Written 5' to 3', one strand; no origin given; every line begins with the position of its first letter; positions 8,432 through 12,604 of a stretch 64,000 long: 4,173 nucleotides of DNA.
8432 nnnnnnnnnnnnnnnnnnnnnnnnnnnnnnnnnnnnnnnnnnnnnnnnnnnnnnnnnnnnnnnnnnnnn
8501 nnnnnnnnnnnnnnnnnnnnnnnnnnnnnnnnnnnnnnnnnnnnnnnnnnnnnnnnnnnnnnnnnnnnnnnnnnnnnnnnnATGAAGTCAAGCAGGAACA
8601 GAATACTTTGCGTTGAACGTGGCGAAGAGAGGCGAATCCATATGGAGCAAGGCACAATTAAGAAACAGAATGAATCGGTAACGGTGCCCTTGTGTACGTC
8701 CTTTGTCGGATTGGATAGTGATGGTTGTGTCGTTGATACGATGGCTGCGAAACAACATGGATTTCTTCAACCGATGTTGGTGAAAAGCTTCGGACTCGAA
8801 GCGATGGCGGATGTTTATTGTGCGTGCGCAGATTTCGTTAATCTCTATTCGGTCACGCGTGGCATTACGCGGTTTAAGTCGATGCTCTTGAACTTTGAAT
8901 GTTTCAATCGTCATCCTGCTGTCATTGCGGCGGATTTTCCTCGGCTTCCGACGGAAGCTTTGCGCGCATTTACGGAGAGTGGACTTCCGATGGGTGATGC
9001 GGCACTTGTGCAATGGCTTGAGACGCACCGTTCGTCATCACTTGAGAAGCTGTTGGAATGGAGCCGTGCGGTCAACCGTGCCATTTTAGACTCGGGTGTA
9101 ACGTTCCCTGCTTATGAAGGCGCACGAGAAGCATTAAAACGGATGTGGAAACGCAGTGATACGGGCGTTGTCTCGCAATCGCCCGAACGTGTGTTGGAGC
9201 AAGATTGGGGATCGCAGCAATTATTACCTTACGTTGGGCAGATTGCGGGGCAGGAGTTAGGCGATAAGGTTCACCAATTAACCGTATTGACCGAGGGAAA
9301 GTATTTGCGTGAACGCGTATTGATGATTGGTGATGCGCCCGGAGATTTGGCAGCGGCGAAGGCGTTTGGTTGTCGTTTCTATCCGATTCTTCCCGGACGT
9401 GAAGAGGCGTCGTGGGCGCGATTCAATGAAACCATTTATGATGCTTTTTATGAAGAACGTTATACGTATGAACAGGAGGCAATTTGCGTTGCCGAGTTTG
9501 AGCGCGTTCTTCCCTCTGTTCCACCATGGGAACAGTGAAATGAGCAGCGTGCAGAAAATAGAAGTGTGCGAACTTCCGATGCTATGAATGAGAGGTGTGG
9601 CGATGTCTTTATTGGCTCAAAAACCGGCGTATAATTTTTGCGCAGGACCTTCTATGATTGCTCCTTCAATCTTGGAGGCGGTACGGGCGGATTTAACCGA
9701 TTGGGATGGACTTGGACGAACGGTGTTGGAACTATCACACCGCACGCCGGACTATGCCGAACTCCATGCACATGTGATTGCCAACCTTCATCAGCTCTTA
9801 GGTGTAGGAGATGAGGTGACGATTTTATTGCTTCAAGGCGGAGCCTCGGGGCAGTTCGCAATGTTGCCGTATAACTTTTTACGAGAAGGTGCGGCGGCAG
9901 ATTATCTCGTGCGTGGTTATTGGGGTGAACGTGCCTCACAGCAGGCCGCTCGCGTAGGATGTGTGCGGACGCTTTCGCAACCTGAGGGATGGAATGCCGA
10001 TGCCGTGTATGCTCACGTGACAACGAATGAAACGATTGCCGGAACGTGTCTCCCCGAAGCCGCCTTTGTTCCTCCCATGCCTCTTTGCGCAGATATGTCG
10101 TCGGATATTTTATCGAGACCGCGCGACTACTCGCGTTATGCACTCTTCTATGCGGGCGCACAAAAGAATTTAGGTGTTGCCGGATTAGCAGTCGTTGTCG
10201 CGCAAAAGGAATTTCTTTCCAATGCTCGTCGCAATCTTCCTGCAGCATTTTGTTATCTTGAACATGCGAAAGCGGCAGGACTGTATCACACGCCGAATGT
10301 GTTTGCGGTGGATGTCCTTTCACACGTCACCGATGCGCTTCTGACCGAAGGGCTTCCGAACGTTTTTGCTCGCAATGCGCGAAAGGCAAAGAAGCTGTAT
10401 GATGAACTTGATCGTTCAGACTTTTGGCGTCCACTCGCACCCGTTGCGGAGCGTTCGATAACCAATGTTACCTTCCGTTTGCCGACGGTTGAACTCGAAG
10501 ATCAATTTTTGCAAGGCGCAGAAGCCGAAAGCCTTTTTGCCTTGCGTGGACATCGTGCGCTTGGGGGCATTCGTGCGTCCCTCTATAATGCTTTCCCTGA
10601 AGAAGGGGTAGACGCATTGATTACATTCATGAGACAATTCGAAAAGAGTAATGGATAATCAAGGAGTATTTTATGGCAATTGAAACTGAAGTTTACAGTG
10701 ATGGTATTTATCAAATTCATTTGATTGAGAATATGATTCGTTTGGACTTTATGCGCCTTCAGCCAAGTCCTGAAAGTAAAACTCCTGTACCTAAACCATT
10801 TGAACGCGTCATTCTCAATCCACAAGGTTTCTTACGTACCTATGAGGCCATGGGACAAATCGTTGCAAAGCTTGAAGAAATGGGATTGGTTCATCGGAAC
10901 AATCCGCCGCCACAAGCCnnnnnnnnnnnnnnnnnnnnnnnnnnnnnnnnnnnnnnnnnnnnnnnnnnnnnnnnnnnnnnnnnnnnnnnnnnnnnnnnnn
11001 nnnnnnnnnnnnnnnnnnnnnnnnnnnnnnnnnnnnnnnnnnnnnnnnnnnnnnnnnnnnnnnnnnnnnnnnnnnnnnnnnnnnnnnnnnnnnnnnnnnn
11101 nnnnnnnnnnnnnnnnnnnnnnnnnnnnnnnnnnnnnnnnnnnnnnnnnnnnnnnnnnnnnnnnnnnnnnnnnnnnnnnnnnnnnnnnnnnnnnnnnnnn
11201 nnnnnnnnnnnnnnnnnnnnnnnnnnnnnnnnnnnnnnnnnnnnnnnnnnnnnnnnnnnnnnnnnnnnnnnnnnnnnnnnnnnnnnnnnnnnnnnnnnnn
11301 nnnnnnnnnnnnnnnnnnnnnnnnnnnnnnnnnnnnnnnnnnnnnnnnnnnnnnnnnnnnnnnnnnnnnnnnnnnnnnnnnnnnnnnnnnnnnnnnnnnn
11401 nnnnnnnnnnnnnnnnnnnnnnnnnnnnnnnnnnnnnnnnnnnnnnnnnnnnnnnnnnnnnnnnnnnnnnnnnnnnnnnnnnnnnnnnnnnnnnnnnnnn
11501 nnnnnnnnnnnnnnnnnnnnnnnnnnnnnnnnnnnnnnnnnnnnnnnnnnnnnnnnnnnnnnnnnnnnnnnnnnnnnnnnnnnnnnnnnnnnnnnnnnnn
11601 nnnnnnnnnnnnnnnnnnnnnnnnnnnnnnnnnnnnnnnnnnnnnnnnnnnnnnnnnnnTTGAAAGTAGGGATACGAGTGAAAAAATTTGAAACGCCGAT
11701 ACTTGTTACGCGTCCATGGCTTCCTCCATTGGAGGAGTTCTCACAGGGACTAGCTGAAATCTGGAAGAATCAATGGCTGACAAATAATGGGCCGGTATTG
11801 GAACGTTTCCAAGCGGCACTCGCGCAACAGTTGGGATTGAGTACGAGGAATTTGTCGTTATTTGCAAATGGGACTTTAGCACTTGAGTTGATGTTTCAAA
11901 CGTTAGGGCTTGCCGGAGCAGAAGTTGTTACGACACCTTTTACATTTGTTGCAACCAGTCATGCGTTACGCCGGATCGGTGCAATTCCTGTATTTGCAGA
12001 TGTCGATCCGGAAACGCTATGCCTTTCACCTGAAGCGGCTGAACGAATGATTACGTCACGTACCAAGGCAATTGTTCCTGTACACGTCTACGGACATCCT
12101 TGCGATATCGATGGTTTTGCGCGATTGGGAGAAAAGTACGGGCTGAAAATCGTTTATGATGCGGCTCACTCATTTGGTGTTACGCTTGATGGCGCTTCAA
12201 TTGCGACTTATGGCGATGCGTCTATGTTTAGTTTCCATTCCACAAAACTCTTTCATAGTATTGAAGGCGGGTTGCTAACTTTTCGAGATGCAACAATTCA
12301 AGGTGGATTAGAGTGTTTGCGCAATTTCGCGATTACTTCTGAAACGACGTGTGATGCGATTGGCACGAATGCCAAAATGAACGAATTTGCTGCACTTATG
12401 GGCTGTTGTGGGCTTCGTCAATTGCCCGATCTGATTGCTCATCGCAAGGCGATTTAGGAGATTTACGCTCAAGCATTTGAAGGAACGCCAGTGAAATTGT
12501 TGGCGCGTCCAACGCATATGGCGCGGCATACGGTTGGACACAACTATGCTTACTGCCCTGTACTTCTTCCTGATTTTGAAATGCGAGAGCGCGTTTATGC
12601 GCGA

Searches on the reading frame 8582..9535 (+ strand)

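Call 8: search_protein_families(library=pfam, proteins=[window:8582-9535:+])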
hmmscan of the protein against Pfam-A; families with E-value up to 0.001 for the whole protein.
window:8582-9535:+ (318 aa): 3 families
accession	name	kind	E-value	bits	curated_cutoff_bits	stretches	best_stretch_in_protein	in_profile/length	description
PF13419.12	HAD_2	-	5.1e-06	27.2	23.8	1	156-266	61-175/178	Haloacid dehalogenase-like hydrolase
PF13242.12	Hydrolase_like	-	0.00012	22.4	22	1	242-280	20-59/75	HAD-hyrolase-like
PF00702.32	Hydrolase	-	0.00031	21.7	26.4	1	128-263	48-191/191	haloacid dehalogenase-like hydrolase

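Call 28: search_protein_families(library=ncbifam, proteins=[window:8582-9535:+])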
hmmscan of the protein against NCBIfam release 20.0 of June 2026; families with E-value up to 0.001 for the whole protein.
window:8582-9535:+ (318 aa): 0 families

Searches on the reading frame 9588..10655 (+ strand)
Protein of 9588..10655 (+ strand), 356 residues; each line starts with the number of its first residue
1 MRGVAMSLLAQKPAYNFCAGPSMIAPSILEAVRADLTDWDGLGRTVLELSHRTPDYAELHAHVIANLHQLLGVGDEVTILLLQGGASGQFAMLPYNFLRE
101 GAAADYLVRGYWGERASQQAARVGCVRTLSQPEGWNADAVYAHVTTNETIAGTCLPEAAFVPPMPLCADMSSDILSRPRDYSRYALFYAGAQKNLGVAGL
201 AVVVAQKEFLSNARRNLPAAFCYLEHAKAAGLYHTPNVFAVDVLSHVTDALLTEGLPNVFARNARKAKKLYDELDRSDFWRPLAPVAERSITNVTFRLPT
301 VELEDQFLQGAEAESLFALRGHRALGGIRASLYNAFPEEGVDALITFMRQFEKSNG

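Call 8: search_protein_families(library=pfam, proteins=[window:9588-10655:+])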
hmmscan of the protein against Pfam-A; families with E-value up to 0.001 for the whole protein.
window:9588-10655:+ (356 aa): 1 family
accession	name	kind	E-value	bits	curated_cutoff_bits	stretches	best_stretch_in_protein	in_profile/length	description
PF00266.25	Aminotran_5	-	2.8e-23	82.9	21.5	1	15-344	2-371/371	Aminotransferase class-V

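Call 28: search_protein_families(library=ncbifam, proteins=[window:9588-10655:+])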
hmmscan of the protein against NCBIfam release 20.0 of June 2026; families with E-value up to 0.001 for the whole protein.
window:9588-10655:+ (356 aa): 5 families
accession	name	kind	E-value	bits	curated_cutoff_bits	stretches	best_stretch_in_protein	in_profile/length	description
NF003764.0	PRK05355.1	equivalog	3.7e-106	355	253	1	13-355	3-356/357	3-phosphoserine/phosphohydroxythreonine transaminase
TIGR01364.1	serC_1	equivalog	7.4e-100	334.3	443.6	1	15-354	2-357/358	phosphoserine transaminase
NF009112.0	PRK12462.1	equivalog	4.5e-83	279.1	563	1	12-354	4-363/365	phosphoserine transaminase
NF045640.1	AspGlyoxATaseBhcA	equivalog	3.7e-07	29.4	650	1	189-269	192-278/395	L-aspartate--glyoxylate aminotransferase BhcA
TIGR03301.1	PhnW-AepZ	equivalog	0.00035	20.1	360.8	0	185-300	179-300/355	2-aminoethylphosphonate aminotransferase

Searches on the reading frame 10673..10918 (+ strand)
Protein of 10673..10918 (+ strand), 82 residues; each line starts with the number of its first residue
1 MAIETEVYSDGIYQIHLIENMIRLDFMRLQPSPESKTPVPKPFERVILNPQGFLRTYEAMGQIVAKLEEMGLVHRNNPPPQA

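Call 8: search_protein_families(library=pfam, proteins=[window:10673-10918:+])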
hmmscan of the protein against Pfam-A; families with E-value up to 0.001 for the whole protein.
window:10673-10918:+ (82 aa): 0 families

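Call 38: list_cluster_members(proteins=[window:10673-10918:+, window:11660-12454:+, window:12518-12802:+, window:12497-12802:+, window:12500-12802:+, window:9588-10655:+])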
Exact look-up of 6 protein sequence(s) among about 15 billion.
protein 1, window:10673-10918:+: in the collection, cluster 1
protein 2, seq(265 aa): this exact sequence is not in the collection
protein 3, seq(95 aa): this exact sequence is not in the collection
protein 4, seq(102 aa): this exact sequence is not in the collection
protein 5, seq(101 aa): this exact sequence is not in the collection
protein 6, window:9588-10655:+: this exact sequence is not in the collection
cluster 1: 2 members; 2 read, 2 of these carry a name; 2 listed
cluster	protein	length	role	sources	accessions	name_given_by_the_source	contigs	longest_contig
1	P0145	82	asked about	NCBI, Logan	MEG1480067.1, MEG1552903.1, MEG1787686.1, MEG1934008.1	MAG: hypothetical protein RSD41_03565 [Kiritimatiellia bacterium]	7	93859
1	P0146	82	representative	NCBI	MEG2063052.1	MAG: hypothetical protein RR007_05230 [Kiritimatiellia bacterium]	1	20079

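Call 56: find_encoding_contigs(protein=P0145, flank=3000, max_places=10)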
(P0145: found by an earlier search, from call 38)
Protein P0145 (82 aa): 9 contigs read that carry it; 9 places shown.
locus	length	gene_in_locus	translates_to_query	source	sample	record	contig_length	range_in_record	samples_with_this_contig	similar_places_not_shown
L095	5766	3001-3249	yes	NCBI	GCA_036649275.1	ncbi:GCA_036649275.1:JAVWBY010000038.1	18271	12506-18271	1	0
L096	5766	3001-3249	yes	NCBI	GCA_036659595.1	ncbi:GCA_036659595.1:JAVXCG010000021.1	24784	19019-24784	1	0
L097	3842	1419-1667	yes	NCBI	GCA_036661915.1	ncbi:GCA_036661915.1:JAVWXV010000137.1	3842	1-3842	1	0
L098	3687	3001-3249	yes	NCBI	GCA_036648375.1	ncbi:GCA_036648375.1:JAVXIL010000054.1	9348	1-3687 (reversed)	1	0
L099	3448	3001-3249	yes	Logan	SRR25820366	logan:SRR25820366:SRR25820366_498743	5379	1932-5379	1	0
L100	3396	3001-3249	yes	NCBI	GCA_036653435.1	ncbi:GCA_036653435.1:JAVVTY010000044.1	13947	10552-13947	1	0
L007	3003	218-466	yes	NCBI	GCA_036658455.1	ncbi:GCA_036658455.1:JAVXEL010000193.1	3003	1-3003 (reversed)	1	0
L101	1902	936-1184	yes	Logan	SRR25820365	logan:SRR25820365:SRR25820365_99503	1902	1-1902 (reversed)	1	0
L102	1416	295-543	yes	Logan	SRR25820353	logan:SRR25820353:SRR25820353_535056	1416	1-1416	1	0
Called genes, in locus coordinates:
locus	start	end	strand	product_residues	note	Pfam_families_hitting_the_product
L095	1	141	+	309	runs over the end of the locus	PF06574:FAD_syn, PF01687:Flavokinase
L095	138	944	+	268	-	PF03819:MazG, PF01503:PRA-PH (weak), PF03819:MazG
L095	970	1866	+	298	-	PF13419:HAD_2 (weak)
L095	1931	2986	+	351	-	PF00266:Aminotran_5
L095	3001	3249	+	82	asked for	-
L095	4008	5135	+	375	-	PF01041:DegT_DnrJ_EryC1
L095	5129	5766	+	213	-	PF17836:PglD_N, PF00132:Hexapep (faint)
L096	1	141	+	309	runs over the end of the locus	PF06574:FAD_syn, PF01687:Flavokinase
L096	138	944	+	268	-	PF03819:MazG, PF01503:PRA-PH (weak), PF03819:MazG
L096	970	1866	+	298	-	PF13419:HAD_2 (weak)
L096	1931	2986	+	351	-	PF00266:Aminotran_5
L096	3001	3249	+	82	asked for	-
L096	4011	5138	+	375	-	PF01041:DegT_DnrJ_EryC1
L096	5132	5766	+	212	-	PF17836:PglD_N, PF00132:Hexapep (faint)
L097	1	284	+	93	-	?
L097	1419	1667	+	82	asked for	-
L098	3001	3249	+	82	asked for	-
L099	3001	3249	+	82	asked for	-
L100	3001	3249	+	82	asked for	-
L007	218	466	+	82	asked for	-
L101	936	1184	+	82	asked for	-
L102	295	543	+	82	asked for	-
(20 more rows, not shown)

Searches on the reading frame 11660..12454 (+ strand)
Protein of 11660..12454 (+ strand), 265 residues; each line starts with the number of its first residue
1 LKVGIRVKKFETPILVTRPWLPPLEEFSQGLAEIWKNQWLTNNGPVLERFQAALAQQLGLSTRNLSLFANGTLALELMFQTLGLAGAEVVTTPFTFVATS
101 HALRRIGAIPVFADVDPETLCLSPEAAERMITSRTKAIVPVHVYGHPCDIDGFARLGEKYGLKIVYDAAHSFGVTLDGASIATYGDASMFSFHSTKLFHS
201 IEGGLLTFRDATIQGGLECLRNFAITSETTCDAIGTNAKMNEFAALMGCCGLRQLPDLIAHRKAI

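Call 8: search_protein_families(library=pfam, proteins=[window:11660-12454:+])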
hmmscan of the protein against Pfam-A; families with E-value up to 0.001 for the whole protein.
window:11660-12454:+ (265 aa): 1 family
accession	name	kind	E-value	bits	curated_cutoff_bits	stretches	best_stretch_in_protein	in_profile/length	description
PF01041.23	DegT_DnrJ_EryC1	-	1.9e-70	238.3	19.8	1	25-265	5-247/360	DegT/DnrJ/EryC1/StrS aminotransferase family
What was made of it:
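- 11678..12805 (+): DegT/DnrJ/EryC1/StrS-family sugar aminotransferase gene, 375 codons, interrupted at codon 260. Pfam PF01041 matches on both sides of the stop (call 8).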

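Call 23: find_encoding_contigs(protein=P0127, flank=10000, max_places=6)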
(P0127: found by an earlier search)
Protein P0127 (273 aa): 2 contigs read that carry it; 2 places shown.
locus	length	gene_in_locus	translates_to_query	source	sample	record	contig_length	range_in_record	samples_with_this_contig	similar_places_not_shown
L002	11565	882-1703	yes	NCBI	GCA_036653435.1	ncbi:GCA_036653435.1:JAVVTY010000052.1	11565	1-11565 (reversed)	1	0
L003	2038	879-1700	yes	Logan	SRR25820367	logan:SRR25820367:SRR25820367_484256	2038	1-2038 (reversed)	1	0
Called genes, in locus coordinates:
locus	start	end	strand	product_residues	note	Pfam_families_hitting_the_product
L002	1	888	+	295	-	PF01041:DegT_DnrJ_EryC1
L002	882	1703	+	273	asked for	PF17836:PglD_N, PF00132:Hexapep (faint)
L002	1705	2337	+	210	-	PF17836:PglD_N, PF25087:GMPPB_C (faint), PF00132:Hexapep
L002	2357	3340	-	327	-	PF09994:T6SS_Tle1-like_cat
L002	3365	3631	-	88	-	PF06291:Lambda_Bor (faint)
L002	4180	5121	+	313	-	PF01544:CorA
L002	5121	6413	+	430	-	PF11013:DUF2851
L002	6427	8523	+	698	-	PF00534:Glycos_transf_1, PF13692:Glyco_trans_1_4, PF13439:Glyco_transf_4, PF13579:Glyco_trans_4_4, PF20706:GT4-conflict, PF00534:Glycos_transf_1, PF13692:Glyco_trans_1_4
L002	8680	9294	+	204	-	-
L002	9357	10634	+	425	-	-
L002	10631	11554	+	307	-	PF01207:Dus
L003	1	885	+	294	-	?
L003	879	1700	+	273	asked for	PF17836:PglD_N, PF00132:Hexapep (faint)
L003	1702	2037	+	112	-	?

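Call 29: find_encoding_contigs(protein=P0122, flank=10000, max_places=4)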
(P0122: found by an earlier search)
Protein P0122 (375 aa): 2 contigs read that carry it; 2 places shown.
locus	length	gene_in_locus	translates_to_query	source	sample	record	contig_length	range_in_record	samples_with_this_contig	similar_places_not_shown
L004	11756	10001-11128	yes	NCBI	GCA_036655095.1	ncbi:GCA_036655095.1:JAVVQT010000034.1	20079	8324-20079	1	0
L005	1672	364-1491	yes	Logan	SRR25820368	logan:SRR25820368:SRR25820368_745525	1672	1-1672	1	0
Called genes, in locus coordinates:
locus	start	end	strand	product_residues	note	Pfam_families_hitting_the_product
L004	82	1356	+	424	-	PF08529:NusA_N, PF00575:S1, PF13184:KH_NusA_1st, PF26594:KH_NusA_2nd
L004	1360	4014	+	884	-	PF04760:IF2_N, PF00009:GTP_EFTU, PF01926:MMR_HSR1 (weak), PF22042:EF-G_D2, PF11987:IF-2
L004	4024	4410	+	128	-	PF02033:RBFA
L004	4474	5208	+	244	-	PF01509:TruB_N, PF16198:TruB_C_2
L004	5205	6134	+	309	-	PF06574:FAD_syn, PF01687:Flavokinase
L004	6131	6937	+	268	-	PF03819:MazG, PF01503:PRA-PH (weak), PF03819:MazG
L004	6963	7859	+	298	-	PF13419:HAD_2 (weak)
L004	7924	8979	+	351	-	PF00266:Aminotran_5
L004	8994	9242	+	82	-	-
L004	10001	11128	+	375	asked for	PF01041:DegT_DnrJ_EryC1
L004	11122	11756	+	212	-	PF17836:PglD_N, PF00132:Hexapep (faint)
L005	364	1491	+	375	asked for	PF01041:DegT_DnrJ_EryC1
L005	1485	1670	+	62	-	?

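Call 30: find_encoding_contigs(protein=P0125, flank=10000, max_places=4)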
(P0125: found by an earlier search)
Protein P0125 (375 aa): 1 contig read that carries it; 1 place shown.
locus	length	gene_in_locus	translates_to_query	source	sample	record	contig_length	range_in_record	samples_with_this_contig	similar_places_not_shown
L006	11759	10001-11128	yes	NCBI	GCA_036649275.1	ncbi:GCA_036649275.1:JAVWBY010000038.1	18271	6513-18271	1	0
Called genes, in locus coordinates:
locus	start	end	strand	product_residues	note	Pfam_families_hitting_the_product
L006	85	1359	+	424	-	PF08529:NusA_N, PF00575:S1, PF13184:KH_NusA_1st, PF26594:KH_NusA_2nd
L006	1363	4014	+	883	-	PF04760:IF2_N, PF00009:GTP_EFTU, PF01926:MMR_HSR1 (weak), PF22042:EF-G_D2, PF11987:IF-2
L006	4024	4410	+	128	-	PF02033:RBFA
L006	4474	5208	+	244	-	PF01509:TruB_N, PF16198:TruB_C_2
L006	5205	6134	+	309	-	PF06574:FAD_syn, PF01687:Flavokinase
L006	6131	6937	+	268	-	PF03819:MazG, PF01503:PRA-PH (weak), PF03819:MazG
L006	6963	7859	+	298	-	PF13419:HAD_2 (weak)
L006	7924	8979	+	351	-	PF00266:Aminotran_5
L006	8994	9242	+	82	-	-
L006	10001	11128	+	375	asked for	PF01041:DegT_DnrJ_EryC1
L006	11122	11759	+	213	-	PF17836:PglD_N, PF00132:Hexapep (faint)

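Call 31: find_encoding_contigs(protein=P0126, flank=10000, max_places=4)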
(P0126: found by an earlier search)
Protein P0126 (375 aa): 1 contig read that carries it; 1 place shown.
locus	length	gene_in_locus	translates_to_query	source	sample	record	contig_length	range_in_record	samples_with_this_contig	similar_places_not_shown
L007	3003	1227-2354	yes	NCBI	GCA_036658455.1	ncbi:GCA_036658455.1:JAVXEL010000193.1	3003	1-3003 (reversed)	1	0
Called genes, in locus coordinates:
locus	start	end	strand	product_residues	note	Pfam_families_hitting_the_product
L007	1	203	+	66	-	?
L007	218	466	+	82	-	-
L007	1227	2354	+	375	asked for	PF01041:DegT_DnrJ_EryC1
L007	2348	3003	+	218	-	PF17836:PglD_N, PF00132:Hexapep (faint)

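Call 40: find_homologous_proteins(query=P0127)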
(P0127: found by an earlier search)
Query P0127 (273 aa): 930 proteins with E <= 0.001 among 3069 candidates; the best 120 are listed.
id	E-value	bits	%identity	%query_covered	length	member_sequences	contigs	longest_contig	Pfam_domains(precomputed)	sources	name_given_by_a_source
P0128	1.9e-136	472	100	78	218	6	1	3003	PF17836.8,PF00132.31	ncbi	ncbi:MAG: acetyltransferase, partial [Kiritimatiellia bacterium]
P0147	7.6e-63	231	50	77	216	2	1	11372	PF17836.8,PF00132.31,PF25087.2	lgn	-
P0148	4.3e-59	218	52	77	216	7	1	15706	PF17836.8,PF00132.31,PF25087.2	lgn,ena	-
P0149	5.5e-57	211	49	74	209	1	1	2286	PF17836.8,PF00132.31,PF25087.2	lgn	-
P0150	7.6e-57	211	47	75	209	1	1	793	PF17836.8,PF00132.31,PF25087.2,PF25084.2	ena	-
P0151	2.9e-56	209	48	75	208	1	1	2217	PF17836.8,PF00132.31,PF25087.2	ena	-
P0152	7.6e-56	208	49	74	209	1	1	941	PF17836.8,PF00132.31,PF25087.2,PF25084.2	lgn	-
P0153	3.7e-55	205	36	84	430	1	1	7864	PF17836.8,PF14602.13,PF00132.31,PF25087.2,PF25084.2,PF24894.2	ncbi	ncbi:acetyltransferase [Planctomycetota bacterium]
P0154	4.0e-55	205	48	74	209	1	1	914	PF17836.8,PF00132.31,PF25087.2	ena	-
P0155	5.9e-55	205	47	75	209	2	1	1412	PF17836.8,PF00132.31,PF25087.2,PF25084.2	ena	-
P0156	1.4e-54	204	47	74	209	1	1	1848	PF17836.8,PF00132.31,PF25087.2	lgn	-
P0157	2.4e-53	200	48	71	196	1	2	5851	PF00132.31,PF25087.2,PF25084.2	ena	-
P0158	4.1e-53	199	49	77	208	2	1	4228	PF17836.8,PF00132.31,PF25087.2,PF25084.2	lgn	-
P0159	1.2e-52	197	49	65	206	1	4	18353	PF17836.8,PF14602.13,PF00132.31,PF25087.2,PF25084.2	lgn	-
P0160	2.5e-52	196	47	71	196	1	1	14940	PF00132.31,PF25087.2,PF25084.2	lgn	-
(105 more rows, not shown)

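Call 48: find_encoding_contigs(protein=P0148, flank=4000, max_places=6)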
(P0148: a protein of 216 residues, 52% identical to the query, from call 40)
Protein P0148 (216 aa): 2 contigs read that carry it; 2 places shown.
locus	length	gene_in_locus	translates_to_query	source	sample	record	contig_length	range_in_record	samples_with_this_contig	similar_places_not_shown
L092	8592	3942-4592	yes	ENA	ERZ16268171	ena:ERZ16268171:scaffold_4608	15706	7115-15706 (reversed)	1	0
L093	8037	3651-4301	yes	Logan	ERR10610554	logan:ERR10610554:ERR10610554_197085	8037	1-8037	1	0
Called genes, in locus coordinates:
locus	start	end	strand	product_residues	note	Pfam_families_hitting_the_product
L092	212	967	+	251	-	PF03721:UDPG_MGDP_dh_N (weak), PF00984:UDPG_MGDP_dh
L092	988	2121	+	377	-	PF01041:DegT_DnrJ_EryC1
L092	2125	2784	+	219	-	PF14487:DarT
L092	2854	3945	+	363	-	PF01661:Macro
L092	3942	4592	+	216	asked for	PF17836:PglD_N (weak), PF00132:Hexapep (weak), PF25087:GMPPB_C (weak), PF00132:Hexapep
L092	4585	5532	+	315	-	PF00535:Glycos_transf_2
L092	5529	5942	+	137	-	PF04138:GtrA_DPMS_TM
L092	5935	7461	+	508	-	-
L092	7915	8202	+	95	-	-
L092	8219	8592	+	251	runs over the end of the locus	PF03721:UDPG_MGDP_dh_N (faint), PF00984:UDPG_MGDP_dh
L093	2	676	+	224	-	?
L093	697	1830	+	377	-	PF01041:DegT_DnrJ_EryC1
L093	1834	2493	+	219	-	PF14487:DarT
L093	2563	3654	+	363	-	PF01661:Macro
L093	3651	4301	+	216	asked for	PF17836:PglD_N (weak), PF00132:Hexapep (weak), PF25087:GMPPB_C (weak), PF00132:Hexapep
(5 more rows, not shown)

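Call 49: find_encoding_contigs(protein=P0147, flank=4000, max_places=4)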
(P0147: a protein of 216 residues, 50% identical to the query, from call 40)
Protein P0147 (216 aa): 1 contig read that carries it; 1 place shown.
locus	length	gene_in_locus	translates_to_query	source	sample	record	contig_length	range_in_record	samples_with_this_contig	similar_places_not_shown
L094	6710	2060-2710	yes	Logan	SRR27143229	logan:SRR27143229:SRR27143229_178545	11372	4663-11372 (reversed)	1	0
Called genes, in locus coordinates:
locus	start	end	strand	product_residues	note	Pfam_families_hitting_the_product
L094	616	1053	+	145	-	-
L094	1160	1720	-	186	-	-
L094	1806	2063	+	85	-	-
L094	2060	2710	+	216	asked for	PF17836:PglD_N, PF25087:GMPPB_C (weak), PF00132:Hexapep (weak)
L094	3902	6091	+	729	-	PF01134:GIDA, PF07992:Pyr_redox_2 (faint), PF12831:FAD_oxidored (weak), PF01134:GIDA, PF13932:SAM_GIDA_C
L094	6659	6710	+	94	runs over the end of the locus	PF01022:HTH_5, PF12840:HTH_20 (weak)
